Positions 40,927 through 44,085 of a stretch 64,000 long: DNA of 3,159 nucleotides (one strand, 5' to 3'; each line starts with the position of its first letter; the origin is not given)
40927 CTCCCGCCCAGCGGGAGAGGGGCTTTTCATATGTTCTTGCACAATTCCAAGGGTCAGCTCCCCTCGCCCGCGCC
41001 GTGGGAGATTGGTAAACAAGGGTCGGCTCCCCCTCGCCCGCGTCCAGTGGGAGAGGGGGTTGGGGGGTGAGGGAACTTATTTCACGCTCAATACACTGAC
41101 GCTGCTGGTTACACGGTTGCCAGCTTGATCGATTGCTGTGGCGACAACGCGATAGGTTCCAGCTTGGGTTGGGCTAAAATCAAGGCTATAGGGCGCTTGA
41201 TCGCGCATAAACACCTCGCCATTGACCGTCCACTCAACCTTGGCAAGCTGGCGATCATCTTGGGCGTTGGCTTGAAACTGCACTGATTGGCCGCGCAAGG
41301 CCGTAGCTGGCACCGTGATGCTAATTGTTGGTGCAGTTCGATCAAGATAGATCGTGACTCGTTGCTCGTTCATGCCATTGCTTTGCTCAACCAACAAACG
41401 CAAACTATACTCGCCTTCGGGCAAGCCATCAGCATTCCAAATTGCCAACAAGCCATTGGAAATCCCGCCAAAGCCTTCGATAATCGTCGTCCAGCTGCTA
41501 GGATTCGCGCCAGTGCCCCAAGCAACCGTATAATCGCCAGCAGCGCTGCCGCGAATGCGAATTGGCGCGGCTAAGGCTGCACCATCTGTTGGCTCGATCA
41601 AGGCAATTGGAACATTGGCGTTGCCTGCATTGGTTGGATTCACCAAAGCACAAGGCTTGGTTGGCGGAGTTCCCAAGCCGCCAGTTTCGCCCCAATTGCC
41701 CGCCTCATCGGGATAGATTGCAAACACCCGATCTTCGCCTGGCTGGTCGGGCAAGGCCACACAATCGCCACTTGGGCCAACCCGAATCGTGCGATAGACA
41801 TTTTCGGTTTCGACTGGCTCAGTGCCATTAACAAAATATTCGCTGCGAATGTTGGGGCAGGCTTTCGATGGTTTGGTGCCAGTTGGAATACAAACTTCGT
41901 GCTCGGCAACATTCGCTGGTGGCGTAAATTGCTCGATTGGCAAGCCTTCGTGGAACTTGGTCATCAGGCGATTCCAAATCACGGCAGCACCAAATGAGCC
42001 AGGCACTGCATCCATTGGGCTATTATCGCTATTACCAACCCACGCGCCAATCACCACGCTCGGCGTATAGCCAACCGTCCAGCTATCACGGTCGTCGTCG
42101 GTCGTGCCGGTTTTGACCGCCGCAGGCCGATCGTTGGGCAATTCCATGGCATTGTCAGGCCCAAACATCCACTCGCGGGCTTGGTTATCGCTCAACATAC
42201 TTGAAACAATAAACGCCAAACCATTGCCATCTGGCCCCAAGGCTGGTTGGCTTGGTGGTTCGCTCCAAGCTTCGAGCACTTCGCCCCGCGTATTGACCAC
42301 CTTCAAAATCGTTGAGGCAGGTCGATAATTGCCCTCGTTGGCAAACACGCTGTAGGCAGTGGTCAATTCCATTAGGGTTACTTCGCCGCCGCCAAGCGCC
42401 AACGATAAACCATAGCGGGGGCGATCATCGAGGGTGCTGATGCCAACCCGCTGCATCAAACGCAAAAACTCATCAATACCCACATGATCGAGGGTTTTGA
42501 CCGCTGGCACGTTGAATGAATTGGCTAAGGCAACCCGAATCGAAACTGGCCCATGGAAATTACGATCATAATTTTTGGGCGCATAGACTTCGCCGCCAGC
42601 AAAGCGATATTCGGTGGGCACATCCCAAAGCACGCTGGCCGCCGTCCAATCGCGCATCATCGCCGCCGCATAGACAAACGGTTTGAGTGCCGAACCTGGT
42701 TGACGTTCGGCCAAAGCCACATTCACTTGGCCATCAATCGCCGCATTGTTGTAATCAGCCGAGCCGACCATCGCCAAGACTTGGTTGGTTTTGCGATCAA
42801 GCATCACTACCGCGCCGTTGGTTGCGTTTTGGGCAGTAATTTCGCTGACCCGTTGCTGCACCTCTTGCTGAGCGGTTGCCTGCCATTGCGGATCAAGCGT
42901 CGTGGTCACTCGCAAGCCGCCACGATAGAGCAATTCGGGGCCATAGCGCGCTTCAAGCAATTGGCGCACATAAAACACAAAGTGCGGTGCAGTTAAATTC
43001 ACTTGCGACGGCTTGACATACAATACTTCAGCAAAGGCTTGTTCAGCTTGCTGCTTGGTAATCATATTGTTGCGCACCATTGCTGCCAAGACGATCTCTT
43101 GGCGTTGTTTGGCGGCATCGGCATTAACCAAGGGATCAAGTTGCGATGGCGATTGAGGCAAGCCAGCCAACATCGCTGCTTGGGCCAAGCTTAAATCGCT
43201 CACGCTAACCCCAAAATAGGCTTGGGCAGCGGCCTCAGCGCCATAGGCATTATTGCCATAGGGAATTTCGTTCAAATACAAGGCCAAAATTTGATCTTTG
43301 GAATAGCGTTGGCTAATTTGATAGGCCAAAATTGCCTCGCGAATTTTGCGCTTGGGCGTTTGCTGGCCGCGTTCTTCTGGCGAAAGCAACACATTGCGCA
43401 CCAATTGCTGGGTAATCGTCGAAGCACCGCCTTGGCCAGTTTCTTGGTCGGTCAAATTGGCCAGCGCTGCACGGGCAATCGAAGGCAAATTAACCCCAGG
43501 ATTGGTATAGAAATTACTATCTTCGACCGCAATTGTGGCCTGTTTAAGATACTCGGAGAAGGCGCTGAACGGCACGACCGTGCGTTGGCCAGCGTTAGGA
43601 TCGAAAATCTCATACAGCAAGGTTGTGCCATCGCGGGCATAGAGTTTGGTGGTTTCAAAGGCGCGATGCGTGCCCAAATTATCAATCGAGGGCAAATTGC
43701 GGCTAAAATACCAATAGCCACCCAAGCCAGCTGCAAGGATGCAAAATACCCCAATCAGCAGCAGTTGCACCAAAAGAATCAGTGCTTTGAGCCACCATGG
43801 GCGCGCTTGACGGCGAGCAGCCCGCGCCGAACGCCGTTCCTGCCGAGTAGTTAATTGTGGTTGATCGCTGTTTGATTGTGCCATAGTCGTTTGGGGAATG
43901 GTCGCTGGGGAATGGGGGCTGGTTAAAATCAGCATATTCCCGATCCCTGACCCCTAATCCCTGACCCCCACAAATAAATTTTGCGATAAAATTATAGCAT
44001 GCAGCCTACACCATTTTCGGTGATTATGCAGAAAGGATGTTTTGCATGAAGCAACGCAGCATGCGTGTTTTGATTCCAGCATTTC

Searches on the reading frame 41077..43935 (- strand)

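Call 24: search_protein_families(library=pfam, proteins=[window:41077-43935:-], max_evalue=0.001)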
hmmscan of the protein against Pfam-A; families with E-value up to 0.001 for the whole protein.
window:41077-43935:- (952 aa): 7 families
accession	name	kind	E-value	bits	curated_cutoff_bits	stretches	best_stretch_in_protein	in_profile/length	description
PF00912.28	Transgly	-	5.5e-61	205.5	27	1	114-286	10-177/178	Transglycosylase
PF00905.27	Transpeptidase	-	2.5e-19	70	22.1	1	374-625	1-266/299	Penicillin binding protein transpeptidase domain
PF17957.7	Big_7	-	2.3e-12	47.8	24.1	1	869-931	1-69/70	Bacterial Ig domain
PF06832.18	BiPBP_C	-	2.4e-05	24.6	26.8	1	875-943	25-87/90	Penicillin-Binding Protein C-terminus Family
PF18911.6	PKD_4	-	0.00014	22.3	27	0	867-945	2-79/85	PKD domain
PF00801.26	PKD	-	0.00024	21.5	23.5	0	879-941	11-72/80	PKD domain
PF13750.12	Big_3_3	-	0.00041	20.5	27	0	833-878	7-55/157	Bacterial Ig-like domain (group 3)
